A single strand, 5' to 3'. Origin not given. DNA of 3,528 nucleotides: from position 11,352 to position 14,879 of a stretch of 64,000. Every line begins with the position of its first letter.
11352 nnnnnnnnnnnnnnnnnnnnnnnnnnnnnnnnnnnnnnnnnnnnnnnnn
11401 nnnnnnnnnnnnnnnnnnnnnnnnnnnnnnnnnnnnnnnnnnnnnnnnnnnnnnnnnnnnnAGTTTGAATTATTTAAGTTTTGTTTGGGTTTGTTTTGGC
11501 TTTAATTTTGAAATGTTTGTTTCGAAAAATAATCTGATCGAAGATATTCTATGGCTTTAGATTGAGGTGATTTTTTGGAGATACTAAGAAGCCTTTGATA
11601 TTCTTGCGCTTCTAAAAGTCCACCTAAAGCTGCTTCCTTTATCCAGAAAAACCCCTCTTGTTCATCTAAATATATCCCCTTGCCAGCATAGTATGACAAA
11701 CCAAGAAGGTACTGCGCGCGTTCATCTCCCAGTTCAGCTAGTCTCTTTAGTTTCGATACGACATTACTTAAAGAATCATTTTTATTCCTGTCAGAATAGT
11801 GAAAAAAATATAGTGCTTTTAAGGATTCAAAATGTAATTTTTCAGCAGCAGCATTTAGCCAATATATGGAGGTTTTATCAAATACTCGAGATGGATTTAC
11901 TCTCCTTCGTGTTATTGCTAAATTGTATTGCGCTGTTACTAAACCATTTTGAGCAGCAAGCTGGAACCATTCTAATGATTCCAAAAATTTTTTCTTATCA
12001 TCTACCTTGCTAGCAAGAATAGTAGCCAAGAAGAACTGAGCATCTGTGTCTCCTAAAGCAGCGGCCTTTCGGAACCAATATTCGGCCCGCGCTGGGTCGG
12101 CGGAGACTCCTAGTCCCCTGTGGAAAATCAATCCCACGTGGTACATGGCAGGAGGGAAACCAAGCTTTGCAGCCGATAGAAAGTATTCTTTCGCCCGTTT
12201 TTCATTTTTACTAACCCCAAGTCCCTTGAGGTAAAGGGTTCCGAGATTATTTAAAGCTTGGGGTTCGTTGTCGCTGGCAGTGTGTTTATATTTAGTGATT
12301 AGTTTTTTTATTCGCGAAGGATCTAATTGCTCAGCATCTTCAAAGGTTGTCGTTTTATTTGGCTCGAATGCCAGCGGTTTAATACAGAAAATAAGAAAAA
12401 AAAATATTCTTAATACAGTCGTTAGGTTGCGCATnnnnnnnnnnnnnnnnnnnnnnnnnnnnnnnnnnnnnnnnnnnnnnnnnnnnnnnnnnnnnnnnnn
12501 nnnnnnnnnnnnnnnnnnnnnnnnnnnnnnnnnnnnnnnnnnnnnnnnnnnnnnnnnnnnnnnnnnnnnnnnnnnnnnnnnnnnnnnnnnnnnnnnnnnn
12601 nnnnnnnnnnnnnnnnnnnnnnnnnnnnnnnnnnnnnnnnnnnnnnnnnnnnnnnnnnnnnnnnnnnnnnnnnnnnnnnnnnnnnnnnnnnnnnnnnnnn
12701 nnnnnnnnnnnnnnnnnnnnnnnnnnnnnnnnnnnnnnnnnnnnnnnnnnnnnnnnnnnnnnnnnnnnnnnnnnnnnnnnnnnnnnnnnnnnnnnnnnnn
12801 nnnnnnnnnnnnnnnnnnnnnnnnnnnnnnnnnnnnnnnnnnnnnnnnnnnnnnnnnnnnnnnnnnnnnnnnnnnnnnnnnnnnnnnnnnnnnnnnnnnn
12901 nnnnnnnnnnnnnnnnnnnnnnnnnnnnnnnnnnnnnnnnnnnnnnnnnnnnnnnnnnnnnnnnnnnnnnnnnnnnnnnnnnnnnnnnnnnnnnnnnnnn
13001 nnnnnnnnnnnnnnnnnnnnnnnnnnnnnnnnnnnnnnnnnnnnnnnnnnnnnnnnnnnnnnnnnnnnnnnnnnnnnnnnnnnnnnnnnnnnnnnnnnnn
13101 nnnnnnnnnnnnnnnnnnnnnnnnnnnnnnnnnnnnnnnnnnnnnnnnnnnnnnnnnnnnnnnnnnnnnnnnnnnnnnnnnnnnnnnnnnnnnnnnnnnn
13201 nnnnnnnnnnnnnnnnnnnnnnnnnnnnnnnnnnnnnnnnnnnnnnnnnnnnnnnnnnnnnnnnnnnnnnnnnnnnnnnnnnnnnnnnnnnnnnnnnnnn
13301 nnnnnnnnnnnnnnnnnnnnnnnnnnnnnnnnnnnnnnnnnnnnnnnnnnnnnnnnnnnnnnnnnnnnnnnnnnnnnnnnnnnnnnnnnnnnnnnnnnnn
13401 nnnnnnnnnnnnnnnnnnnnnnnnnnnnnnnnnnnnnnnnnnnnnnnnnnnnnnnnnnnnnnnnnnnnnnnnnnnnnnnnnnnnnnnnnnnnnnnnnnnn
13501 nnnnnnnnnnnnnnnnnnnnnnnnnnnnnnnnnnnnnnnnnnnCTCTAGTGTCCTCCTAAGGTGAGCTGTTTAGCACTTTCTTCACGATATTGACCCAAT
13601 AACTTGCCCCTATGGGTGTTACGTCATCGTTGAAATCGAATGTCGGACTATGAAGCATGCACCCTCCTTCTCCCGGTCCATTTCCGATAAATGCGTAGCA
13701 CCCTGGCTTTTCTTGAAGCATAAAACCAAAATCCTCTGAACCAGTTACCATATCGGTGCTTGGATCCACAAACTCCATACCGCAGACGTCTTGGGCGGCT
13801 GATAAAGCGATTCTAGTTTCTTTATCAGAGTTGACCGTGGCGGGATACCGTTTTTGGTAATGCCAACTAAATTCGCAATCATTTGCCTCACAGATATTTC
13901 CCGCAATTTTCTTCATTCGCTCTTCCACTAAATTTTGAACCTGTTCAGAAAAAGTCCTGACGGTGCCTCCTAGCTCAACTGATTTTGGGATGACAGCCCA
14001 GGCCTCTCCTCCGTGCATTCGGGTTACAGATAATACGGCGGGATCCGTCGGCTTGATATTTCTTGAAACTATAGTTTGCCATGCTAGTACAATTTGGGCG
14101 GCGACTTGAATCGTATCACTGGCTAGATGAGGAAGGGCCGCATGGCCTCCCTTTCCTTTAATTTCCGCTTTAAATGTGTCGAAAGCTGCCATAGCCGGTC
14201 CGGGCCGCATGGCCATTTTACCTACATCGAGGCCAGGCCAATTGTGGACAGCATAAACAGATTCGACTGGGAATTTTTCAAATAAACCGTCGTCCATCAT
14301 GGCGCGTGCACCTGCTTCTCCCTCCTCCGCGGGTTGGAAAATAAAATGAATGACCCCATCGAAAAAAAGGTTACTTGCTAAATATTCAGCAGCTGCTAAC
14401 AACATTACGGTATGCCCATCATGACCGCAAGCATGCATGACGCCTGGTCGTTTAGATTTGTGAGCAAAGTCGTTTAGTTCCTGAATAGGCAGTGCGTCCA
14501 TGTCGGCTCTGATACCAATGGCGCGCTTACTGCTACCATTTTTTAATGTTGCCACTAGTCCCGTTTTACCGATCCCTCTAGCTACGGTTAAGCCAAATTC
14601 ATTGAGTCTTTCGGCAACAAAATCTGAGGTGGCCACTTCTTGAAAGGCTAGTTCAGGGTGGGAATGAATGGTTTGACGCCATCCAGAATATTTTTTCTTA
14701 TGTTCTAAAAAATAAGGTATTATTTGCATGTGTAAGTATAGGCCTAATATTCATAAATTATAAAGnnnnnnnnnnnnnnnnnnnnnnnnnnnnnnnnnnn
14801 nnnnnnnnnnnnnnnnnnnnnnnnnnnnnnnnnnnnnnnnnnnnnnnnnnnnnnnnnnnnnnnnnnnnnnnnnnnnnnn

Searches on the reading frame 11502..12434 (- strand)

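Call 72: search_protein_families(library=pfam, proteins=[window:11502-12434:-], max_evalue=0.00001)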
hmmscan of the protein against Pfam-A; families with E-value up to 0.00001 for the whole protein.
window:11502-12434:- (310 aa): 1 family
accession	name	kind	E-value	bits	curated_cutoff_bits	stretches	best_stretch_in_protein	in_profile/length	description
PF08238.18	Sel1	-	6e-30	103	30.7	2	94-129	1-36/36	Sel1 repeat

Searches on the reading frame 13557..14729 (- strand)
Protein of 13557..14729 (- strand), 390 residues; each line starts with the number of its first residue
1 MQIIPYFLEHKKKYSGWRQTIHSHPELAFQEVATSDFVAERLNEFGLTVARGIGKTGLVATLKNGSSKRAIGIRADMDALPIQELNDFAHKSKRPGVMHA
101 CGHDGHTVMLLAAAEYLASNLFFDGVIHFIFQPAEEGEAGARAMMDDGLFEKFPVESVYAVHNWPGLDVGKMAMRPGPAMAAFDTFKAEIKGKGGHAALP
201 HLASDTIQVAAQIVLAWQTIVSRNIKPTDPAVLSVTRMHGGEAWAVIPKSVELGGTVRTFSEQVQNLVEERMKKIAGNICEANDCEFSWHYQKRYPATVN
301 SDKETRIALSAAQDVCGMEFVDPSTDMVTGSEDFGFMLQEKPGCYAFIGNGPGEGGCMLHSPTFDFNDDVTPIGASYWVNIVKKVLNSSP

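Call 72: search_protein_families(library=pfam, proteins=[window:13557-14729:-], max_evalue=0.00001)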
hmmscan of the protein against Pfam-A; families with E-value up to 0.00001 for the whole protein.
window:13557-14729:- (390 aa): 2 families
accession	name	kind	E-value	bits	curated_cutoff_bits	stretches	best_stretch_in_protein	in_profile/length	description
PF01546.33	Peptidase_M20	-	5.2e-44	151.1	24.6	1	73-383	2-205/206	Peptidase family M20/M25/M40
PF07687.19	M20_dimer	-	4.6e-08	33.4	21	1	185-279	8-102/107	Peptidase dimerisation domain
